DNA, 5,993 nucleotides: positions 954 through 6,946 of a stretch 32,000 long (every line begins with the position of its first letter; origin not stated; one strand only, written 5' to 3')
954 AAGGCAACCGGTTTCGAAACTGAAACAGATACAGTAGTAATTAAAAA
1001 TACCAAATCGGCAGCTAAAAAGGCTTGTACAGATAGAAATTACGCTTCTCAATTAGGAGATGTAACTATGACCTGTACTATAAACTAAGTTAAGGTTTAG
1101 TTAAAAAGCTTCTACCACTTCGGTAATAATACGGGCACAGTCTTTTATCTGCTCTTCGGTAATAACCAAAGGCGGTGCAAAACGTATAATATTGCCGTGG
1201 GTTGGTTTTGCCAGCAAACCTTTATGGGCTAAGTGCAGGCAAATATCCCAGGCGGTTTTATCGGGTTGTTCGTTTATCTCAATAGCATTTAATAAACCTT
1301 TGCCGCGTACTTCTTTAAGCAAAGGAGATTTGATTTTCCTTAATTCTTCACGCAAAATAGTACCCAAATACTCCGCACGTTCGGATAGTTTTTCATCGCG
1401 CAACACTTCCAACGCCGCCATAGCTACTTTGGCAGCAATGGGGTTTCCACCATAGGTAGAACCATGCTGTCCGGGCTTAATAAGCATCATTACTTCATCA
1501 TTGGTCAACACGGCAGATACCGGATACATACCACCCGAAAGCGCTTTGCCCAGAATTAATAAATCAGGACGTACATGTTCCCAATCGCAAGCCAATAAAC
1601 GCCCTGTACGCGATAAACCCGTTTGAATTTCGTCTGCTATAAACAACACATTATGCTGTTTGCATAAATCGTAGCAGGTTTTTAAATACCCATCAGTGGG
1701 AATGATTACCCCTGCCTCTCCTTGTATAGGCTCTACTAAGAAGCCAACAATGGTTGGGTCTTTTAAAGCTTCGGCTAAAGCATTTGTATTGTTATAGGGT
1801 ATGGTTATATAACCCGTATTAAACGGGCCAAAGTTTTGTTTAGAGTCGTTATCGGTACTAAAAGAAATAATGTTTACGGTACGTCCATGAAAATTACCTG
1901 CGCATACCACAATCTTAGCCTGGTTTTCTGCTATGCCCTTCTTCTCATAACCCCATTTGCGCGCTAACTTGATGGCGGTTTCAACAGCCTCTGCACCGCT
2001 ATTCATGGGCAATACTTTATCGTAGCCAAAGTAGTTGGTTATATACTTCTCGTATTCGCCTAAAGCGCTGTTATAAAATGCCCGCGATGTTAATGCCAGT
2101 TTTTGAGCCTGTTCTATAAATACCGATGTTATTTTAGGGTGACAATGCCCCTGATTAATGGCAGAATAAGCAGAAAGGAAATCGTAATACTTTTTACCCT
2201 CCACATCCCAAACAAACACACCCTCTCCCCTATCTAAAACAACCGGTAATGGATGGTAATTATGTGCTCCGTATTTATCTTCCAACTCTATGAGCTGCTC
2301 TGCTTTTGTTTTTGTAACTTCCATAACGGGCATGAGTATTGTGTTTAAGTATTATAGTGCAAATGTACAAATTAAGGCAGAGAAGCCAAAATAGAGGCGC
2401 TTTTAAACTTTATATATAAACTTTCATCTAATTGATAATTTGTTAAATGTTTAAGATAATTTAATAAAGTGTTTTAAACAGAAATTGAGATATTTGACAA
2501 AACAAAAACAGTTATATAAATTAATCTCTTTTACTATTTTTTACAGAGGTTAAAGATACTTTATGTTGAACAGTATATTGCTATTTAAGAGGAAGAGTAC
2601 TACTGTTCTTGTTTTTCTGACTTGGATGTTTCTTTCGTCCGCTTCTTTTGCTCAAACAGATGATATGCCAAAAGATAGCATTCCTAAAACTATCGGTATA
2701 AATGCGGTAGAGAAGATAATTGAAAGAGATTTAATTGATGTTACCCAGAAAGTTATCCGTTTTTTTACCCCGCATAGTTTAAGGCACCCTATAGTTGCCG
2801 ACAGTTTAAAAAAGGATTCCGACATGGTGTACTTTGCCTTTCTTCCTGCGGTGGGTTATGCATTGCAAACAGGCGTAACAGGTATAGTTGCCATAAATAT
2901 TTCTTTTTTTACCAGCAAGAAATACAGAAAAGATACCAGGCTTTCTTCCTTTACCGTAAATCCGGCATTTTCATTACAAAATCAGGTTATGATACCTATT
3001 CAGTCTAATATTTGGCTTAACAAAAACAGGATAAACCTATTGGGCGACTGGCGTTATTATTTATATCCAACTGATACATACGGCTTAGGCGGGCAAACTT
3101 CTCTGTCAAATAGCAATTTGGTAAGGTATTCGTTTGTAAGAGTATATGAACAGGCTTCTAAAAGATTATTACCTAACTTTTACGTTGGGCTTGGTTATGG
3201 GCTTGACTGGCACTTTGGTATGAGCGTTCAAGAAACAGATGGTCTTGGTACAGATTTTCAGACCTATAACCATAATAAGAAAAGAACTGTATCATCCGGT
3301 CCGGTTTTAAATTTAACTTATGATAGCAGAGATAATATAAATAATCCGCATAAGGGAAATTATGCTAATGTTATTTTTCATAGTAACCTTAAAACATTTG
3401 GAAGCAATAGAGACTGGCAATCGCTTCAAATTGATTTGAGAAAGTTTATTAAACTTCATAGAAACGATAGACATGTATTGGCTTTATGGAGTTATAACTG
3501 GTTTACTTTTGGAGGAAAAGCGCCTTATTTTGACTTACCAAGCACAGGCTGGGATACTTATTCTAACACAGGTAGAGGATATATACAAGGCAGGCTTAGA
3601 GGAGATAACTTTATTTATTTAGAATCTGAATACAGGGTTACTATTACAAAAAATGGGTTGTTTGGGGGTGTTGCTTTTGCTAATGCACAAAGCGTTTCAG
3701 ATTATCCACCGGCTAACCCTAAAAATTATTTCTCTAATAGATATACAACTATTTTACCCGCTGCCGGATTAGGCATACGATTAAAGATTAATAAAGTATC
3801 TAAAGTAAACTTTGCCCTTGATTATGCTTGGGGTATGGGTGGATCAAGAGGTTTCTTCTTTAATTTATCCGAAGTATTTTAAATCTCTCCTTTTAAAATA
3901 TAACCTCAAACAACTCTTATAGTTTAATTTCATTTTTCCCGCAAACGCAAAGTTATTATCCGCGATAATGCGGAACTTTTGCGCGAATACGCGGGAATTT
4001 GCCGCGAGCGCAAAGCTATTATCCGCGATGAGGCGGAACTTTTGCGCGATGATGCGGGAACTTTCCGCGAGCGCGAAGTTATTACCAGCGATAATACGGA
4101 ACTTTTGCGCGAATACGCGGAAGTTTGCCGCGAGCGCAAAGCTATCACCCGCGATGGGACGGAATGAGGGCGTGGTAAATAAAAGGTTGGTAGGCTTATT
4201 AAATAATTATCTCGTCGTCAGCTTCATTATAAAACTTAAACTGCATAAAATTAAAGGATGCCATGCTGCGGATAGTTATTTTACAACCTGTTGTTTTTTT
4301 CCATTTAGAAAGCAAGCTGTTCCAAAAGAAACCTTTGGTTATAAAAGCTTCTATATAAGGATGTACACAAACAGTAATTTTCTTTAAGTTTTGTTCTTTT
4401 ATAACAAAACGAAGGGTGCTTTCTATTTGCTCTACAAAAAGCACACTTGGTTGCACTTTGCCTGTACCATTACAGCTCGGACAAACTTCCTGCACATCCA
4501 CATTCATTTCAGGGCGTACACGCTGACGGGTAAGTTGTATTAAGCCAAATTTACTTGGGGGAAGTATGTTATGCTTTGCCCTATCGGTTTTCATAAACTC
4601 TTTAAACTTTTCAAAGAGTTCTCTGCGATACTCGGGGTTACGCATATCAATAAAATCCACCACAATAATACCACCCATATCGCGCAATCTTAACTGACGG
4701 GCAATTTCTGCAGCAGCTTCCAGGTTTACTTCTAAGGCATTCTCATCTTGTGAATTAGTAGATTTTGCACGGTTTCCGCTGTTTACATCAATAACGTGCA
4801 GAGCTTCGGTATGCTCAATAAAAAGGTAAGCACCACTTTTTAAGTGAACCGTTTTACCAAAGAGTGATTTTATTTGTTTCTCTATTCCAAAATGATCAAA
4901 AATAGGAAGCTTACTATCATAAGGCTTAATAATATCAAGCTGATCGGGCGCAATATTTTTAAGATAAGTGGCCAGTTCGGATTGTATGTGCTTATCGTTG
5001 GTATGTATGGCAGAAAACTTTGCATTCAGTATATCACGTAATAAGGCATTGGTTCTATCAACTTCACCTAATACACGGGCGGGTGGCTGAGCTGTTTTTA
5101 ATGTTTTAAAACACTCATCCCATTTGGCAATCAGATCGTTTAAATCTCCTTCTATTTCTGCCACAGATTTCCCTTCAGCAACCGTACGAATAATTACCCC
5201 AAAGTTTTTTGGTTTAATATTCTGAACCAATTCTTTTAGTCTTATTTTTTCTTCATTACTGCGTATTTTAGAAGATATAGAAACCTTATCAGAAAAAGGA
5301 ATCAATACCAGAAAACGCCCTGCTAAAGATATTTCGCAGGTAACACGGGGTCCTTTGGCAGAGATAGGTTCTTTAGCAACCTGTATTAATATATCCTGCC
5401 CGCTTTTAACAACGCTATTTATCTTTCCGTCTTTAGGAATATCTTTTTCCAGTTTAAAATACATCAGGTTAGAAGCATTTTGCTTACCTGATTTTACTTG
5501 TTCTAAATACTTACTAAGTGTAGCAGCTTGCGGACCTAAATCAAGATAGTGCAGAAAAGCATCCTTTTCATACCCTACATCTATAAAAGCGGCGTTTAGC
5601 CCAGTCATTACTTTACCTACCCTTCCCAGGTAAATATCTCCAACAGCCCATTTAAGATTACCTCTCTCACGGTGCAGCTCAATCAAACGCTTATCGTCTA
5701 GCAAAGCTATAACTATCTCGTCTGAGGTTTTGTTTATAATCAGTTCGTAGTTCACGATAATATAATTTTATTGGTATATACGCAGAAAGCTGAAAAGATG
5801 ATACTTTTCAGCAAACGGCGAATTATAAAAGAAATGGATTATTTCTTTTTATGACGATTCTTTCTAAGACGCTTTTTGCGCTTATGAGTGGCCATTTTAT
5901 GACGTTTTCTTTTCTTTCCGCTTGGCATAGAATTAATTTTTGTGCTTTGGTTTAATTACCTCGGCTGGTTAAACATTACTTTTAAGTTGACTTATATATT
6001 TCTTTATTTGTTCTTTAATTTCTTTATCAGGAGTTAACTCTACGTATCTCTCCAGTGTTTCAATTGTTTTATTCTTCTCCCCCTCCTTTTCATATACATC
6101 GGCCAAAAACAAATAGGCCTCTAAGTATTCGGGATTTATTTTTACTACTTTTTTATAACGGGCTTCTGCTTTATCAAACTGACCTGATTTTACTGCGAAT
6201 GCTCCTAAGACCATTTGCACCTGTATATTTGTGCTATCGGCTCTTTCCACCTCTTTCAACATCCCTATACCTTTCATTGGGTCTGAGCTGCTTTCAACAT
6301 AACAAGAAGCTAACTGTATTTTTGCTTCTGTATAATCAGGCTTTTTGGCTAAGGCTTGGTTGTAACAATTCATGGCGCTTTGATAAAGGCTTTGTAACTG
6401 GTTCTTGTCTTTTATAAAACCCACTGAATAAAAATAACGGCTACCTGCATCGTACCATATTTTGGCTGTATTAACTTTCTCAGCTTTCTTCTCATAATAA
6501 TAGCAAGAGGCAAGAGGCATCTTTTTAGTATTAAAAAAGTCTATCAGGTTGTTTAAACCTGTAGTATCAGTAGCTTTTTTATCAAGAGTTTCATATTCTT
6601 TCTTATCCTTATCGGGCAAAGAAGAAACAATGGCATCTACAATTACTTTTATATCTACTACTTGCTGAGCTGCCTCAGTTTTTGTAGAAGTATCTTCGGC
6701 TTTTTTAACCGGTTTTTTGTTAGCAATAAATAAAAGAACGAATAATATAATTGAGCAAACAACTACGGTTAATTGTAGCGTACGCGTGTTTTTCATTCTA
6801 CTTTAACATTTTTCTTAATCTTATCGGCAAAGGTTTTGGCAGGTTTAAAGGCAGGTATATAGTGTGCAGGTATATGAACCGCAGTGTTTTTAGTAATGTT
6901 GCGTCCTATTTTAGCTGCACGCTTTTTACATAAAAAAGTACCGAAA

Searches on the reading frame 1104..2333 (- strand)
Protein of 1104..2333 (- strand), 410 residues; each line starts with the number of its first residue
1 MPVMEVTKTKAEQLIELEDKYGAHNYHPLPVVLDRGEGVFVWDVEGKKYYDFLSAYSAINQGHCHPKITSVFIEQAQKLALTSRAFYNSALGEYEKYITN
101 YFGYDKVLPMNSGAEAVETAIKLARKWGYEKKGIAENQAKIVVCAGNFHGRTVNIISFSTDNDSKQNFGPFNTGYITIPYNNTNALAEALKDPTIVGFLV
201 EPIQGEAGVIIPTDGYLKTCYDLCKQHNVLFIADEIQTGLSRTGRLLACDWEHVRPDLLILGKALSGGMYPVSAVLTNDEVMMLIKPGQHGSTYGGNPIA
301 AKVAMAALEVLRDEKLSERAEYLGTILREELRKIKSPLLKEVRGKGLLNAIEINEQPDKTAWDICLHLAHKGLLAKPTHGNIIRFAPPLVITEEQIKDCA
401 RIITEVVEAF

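Call 30: search_protein_families(library=pfam, proteins=[window:1104-2333:-], max_evalue=0.001)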
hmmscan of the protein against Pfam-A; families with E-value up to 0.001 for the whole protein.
window:1104-2333:- (410 aa): 1 family
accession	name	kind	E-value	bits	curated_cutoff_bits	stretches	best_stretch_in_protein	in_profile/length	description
PF00202.27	Aminotran_3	-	9e-127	423.5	30.5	1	21-406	1-402/403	Aminotransferase class-III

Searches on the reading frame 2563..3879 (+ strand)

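Call 30: search_protein_families(library=pfam, proteins=[window:2563-3879:+], max_evalue=0.001)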
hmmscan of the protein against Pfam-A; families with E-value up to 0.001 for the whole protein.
window:2563-3879:+ (439 aa): 1 family
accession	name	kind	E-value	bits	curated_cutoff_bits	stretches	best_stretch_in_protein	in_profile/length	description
PF01103.29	Omp85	-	1e-07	32.2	24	1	239-437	109-323/325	Omp85 superfamily domain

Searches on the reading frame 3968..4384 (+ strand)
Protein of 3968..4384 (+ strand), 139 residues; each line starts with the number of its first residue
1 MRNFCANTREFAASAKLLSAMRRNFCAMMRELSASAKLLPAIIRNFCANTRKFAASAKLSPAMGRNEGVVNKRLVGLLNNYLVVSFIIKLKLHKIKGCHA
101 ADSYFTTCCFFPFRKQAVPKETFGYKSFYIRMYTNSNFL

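Call 30: search_protein_families(library=pfam, proteins=[window:3968-4384:+], max_evalue=0.001)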
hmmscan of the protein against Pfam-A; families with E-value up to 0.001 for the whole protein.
window:3968-4384:+ (139 aa): 0 families

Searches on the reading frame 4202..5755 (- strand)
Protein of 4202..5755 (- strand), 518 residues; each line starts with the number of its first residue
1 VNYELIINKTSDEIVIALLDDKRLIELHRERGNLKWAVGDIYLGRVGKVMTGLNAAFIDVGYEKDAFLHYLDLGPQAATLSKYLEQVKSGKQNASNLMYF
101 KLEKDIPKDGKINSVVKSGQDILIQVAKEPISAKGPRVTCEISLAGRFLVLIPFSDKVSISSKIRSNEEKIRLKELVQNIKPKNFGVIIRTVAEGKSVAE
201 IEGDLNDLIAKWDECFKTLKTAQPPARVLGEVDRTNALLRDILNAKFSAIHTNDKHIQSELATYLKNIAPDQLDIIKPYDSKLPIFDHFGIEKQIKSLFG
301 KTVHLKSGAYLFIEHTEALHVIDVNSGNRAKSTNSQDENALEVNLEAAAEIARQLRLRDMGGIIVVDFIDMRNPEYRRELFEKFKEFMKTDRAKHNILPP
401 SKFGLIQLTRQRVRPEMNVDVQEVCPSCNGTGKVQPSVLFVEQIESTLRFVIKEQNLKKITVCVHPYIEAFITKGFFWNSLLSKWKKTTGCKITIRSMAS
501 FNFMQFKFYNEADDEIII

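Call 30: search_protein_families(library=pfam, proteins=[window:4202-5755:-], max_evalue=0.001)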
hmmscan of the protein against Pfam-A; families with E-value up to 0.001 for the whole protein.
window:4202-5755:- (518 aa): 1 family
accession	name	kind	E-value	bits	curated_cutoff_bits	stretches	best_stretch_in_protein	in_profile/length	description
PF10150.14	RNase_E_G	-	1.3e-96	323.7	25.5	1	143-413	1-270/270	Ribonuclease E/G family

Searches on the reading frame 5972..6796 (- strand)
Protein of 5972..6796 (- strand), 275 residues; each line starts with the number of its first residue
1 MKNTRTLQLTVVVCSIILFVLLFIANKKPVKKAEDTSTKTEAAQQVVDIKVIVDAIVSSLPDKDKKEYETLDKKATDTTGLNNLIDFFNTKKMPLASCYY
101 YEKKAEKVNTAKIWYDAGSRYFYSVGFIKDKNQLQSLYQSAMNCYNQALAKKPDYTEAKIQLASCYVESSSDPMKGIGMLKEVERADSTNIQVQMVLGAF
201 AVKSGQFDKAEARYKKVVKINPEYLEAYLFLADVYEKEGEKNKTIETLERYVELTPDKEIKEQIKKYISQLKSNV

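Call 30: search_protein_families(library=pfam, proteins=[window:5972-6796:-], max_evalue=0.001)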
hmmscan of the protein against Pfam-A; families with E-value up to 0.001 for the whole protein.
window:5972-6796:- (275 aa): 18 families
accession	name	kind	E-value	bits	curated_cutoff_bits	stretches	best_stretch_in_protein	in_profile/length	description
PF14559.12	TPR_19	-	1.5e-16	60.9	25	2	202-260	2-61/68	Tetratricopeptide repeat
PF13428.12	TPR_14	-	9e-11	41.8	23.5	1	193-233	3-43/44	Tetratricopeptide repeat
PF13414.12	TPR_11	-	1.6e-10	40.9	26.8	1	203-239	6-42/42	TPR repeat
PF13181.12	TPR_8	-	2.8e-10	40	25.7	0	226-257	2-33/34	Tetratricopeptide repeat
PF13432.12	TPR_16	-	4.6e-08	33.8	32.7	1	201-257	7-63/65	Tetratricopeptide repeat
PF23914.1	TPR_CcmH_CycH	-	1.1e-07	32.3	42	1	138-223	66-153/158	Cytochrome c-type biogenesis protein H TPR domain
PF07719.23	TPR_2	-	1.1e-07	31.9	27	0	197-224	7-34/34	Tetratricopeptide repeat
PF00515.34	TPR_1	-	1.9e-07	31.1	27.8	0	197-224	7-34/34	Tetratricopeptide repeat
PF24575.1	TPR_Slam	-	2.6e-07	31.4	35.2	0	134-168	59-93/104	Surface lipoprotein assembly modifier, N-terminal TPR repeats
PF13429.12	TPR_15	-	4e-05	23.6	26.2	1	138-245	162-268/280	Tetratricopeptide repeat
PF13424.12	TPR_12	-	5.9e-05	23.6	30.1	0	196-254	8-74/77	Tetratricopeptide repeat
PF12895.13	ANAPC3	-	7.8e-05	23.3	27.2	0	135-216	2-81/82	Anaphase-promoting complex, cyclosome, subunit 3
PF13431.12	TPR_17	-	7.9e-05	23.1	24.4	0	214-243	2-31/34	Tetratricopeptide repeat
PF13176.12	TPR_7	-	0.00012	22.3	27.9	0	227-260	1-34/36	Tetratricopeptide repeat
PF13371.12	TPR_9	-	0.00019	21.8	35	0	198-266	2-70/73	Tetratricopeptide repeat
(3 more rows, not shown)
